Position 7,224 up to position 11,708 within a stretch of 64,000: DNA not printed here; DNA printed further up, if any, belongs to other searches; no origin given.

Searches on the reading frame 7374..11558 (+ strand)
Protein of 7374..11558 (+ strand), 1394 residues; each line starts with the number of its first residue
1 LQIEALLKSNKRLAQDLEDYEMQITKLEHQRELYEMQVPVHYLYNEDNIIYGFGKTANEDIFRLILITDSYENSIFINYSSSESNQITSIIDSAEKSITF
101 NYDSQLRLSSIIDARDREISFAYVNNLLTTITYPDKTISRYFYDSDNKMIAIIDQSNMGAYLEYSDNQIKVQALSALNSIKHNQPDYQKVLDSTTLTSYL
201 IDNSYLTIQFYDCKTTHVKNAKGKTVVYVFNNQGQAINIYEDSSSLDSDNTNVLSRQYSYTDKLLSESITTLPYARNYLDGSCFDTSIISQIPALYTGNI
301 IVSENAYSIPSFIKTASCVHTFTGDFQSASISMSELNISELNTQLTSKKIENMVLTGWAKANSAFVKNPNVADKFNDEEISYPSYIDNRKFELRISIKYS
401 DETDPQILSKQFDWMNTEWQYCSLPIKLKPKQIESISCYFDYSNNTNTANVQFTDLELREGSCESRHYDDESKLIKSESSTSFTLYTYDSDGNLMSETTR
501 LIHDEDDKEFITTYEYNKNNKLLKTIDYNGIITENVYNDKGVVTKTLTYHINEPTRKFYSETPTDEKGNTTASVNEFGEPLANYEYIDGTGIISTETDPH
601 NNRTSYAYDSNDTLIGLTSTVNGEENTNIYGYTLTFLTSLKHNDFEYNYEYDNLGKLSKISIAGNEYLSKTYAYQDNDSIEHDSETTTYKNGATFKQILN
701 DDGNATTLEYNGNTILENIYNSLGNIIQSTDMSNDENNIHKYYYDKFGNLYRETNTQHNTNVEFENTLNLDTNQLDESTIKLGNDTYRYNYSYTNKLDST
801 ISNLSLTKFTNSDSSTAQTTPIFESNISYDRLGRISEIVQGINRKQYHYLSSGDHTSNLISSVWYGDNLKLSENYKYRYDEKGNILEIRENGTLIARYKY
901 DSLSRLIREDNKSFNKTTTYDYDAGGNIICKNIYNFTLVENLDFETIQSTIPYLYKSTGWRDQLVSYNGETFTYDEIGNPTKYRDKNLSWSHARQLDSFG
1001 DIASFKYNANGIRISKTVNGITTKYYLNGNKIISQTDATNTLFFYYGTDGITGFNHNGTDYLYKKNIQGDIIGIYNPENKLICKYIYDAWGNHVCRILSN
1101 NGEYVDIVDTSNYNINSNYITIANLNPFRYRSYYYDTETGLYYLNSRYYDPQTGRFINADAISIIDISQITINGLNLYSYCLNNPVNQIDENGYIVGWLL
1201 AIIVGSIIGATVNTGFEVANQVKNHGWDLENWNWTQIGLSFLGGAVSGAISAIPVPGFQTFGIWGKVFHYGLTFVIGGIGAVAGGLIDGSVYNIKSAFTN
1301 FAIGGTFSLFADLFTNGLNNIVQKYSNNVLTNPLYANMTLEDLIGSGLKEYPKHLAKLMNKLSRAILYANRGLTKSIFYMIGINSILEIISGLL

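Call 43: search_protein_families(library=ncbifam, max_evalue=1e-10, proteins=[window:7374-11558:+])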
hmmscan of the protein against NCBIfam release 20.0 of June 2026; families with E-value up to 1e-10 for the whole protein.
window:7374-11558:+ (1394 aa): 3 families
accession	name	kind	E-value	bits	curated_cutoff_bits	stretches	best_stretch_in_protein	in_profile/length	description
TIGR01643.1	YD_repeat_2x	repeat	1.8e-26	91.5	15.8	0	720-758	1-36/42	YD repeat-containing protein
TIGR03696.1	Rhs_assc_core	domain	4.4e-19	68.8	32.5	1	1124-1193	13-75/76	RHS repeat-associated core domain-containing protein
NF041261.1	RHS_core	equivalog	3.3e-11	41.7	2000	0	1074-1193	1150-1260/1261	RHS element core protein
